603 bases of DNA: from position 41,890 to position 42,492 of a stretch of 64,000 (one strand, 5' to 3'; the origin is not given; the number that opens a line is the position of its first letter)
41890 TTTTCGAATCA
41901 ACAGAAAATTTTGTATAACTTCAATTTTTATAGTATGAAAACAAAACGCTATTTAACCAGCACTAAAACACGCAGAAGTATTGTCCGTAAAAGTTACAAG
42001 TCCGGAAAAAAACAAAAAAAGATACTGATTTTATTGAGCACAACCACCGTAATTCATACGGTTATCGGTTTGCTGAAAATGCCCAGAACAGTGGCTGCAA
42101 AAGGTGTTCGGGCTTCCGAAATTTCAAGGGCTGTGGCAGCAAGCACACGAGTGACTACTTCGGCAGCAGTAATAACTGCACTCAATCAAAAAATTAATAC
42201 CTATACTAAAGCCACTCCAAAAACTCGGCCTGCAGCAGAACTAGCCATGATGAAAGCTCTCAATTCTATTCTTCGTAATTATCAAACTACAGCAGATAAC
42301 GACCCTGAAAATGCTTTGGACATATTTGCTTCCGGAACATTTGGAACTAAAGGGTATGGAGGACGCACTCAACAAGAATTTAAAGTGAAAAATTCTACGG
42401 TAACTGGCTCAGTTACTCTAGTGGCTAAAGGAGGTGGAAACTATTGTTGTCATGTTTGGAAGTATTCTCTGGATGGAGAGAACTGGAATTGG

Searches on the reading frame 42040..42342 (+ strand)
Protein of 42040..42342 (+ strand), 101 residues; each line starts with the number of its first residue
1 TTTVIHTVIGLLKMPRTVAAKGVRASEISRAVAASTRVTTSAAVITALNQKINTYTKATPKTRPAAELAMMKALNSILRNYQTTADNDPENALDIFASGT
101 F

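Call 107: predict_structure(alignment_id=A7)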
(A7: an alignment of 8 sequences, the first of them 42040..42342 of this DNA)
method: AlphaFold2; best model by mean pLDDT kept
length: 101 residues; sequences in the alignment: 8
mean_pLDDT: 91.2   pTM: 0.80
mean pLDDT of the five models: 91.2, 91.3, 91.1, 90.7, 90.0
residues with pLDDT >= 90: 81; 70-90: 13; 50-70: 6; < 50: 1
segments of 3 or more residues with pLDDT < 50: none
pLDDT, mean of each block of 10 residues (from residue 1): 64 91 96 94 96 96 97 95 91 92 90
secondary structure, 60 per line:
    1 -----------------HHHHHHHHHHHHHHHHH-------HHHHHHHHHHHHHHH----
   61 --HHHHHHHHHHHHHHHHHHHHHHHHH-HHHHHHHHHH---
elements in order: H18-34 H42-56 H63-87 H89-98

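Call 111: fold_search(model_id=the predicted structure, library=pdb)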
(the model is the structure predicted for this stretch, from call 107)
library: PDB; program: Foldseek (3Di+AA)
matches with E <= 10: 85; with E <= 0.001: 0
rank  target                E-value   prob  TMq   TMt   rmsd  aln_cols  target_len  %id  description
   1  9t56_D                1.0e+00  0.41  0.39  0.14  13.4        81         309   15  Cryo-EM structure of ISCro4-DBL-TBL-tDNA-dDNA synaptic complex (released 2026-02-18)
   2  9t56_A                1.2e+00  0.38  0.39  0.14  13.3        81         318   15  Cryo-EM structure of ISCro4-DBL-TBL-tDNA-dDNA synaptic complex (released 2026-02-18)
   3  8wt9_B                1.3e+00  0.33  0.39  0.14  14.2        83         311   14  Cryo-EM structure of the IS621 recombinase in complex with bridge RNA, donor DNA, and target DNA in the post-strand ex (released 2024-06-26)
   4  8wt9_C                1.5e+00  0.30  0.39  0.14  14.2        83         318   14  Cryo-EM structure of the IS621 recombinase in complex with bridge RNA, donor DNA, and target DNA in the post-strand ex (released 2024-06-26)
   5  8wt9_D                1.7e+00  0.30  0.39  0.14  13.5        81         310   15  Cryo-EM structure of the IS621 recombinase in complex with bridge RNA, donor DNA, and target DNA in the post-strand ex (released 2024-06-26)
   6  9div_B                1.7e+00  0.14  0.33  0.25  13.6        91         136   21  The crystal structure of de novo designed ChuA binding protein C8 (released 2025-05-21)
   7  8wt6_B                1.7e+00  0.28  0.39  0.14  14.2        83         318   14  Cryo-EM structure of the IS621 recombinase in complex with bridge RNA, donor DNA, and target DNA in the pre-strand exc (released 2024-06-26)
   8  8wt9_A                1.7e+00  0.28  0.39  0.14  14.1        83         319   14  Cryo-EM structure of the IS621 recombinase in complex with bridge RNA, donor DNA, and target DNA in the post-strand ex (released 2024-06-26)
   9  9div_A                2.1e+00  0.13  0.33  0.25  13.6        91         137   21  The crystal structure of de novo designed ChuA binding protein C8 (released 2025-05-21)
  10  9t56_B                2.2e+00  0.25  0.39  0.14  13.4        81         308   15  Cryo-EM structure of ISCro4-DBL-TBL-tDNA-dDNA synaptic complex (released 2026-02-18)
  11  8wt6_C                2.9e+00  0.18  0.39  0.14  14.2        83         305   14  Cryo-EM structure of the IS621 recombinase in complex with bridge RNA, donor DNA, and target DNA in the pre-strand exc (released 2024-06-26)
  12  8wt6_D                2.9e+00  0.18  0.39  0.14  14.2        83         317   14  Cryo-EM structure of the IS621 recombinase in complex with bridge RNA, donor DNA, and target DNA in the pre-strand exc (released 2024-06-26)
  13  3h2v_A                2.9e+00  0.06  0.22  0.15  10.2       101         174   11  Human raver1 RRM1 domain in complex with human vinculin tail domain Vt (released 2009-07-28)
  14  3h2v_D                2.9e+00  0.06  0.22  0.14  10.2       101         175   11  Human raver1 RRM1 domain in complex with human vinculin tail domain Vt (released 2009-07-28)
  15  3h2v_C                2.9e+00  0.04  0.20  0.15  10.0        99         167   10  Human raver1 RRM1 domain in complex with human vinculin tail domain Vt (released 2009-07-28)
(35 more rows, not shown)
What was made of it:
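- Tried and rejected: The helical domain alone gave nothing at E<1 (call 111).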
